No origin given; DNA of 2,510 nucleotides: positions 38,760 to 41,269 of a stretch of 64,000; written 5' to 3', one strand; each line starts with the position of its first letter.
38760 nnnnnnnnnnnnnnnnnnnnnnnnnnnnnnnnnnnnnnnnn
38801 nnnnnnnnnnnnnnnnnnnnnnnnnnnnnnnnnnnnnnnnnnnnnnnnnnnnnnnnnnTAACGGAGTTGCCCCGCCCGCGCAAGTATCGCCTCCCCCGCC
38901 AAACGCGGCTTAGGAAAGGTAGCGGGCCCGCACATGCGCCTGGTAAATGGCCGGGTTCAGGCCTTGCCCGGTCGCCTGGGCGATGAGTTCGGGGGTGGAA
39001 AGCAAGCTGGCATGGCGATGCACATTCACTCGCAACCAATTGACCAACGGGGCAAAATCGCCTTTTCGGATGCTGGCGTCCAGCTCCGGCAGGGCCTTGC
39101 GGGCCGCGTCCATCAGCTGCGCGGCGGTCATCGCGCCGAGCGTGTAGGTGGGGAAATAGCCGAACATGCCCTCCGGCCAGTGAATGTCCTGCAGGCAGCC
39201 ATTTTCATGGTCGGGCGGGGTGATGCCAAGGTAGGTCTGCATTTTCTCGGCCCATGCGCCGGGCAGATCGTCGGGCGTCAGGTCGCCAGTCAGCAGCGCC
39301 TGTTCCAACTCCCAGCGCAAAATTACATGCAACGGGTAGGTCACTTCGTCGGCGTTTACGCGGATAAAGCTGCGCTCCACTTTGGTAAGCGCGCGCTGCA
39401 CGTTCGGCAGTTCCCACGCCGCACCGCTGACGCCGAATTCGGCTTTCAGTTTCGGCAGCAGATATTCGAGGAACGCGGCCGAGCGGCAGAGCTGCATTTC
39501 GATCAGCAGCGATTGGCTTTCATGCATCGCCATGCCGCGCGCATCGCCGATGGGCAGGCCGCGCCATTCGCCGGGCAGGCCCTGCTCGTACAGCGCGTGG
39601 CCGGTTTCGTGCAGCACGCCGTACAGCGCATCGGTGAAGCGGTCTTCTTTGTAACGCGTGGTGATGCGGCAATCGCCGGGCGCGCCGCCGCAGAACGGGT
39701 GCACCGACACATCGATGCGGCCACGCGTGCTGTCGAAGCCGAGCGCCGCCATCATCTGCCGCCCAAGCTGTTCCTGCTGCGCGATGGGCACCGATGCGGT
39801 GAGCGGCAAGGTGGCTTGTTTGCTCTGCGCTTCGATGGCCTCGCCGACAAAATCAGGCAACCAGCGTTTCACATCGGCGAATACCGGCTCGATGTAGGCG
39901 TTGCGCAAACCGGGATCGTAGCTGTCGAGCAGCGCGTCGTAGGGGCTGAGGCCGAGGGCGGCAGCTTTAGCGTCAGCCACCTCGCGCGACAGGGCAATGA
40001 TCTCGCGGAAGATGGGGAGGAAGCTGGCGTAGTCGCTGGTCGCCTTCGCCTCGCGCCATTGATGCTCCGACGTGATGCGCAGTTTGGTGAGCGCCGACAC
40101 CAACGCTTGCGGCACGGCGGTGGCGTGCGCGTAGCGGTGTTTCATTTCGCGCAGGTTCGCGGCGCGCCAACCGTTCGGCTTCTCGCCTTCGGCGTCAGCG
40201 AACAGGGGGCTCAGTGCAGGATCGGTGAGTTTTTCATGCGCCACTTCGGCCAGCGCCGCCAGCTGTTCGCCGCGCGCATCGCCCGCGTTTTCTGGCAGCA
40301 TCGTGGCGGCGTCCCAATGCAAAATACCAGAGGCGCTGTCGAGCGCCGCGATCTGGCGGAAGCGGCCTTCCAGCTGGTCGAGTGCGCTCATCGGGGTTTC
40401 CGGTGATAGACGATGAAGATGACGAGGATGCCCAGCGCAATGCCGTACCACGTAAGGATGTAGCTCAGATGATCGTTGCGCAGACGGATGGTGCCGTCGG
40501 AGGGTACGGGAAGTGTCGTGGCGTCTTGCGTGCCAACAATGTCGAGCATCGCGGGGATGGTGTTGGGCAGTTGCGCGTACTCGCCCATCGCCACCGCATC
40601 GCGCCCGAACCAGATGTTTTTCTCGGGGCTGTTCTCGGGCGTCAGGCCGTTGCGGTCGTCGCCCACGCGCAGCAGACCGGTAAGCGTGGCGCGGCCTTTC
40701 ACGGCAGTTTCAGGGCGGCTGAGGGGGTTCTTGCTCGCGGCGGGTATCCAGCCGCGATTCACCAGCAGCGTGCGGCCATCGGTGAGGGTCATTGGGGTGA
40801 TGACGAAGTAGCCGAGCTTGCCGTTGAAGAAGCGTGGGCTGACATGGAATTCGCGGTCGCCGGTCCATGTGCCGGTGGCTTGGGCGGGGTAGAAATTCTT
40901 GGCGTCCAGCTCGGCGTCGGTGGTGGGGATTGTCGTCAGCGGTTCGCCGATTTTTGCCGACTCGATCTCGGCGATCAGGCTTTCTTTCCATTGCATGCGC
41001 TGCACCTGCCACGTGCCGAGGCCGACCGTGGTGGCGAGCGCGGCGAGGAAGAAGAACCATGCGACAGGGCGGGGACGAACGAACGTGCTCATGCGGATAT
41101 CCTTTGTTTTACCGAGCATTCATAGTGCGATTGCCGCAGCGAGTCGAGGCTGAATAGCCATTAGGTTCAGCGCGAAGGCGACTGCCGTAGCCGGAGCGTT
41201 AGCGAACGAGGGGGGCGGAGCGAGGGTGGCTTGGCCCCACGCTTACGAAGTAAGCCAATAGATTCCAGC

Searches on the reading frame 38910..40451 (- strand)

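Call 24: search_protein_families(library=pfam, proteins=[window:38910-40451:-], max_evalue=0.001)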
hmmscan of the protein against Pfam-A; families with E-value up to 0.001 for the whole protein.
window:38910-40451:- (513 aa): 1 family
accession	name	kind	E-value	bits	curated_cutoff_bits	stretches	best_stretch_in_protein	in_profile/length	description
PF02074.21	Peptidase_M32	-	1.2e-164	549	25.1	1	27-511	2-489/489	Carboxypeptidase Taq (M32) metallopeptidase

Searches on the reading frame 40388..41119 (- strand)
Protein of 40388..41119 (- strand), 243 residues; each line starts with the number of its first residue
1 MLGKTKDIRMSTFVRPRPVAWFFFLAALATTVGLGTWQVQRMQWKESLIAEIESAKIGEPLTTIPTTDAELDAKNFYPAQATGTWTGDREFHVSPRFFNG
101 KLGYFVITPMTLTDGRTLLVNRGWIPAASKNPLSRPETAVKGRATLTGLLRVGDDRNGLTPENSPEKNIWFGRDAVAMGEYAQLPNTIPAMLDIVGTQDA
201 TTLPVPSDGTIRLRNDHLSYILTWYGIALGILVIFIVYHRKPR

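Call 24: search_protein_families(library=pfam, proteins=[window:40388-41119:-], max_evalue=0.001)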
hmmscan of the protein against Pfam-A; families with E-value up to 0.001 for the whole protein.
window:40388-41119:- (243 aa): 1 family
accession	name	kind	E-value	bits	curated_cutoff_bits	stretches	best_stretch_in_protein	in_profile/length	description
PF02104.20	SURF1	-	1.9e-46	159.4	23.4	1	26-229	2-205/205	SURF1 family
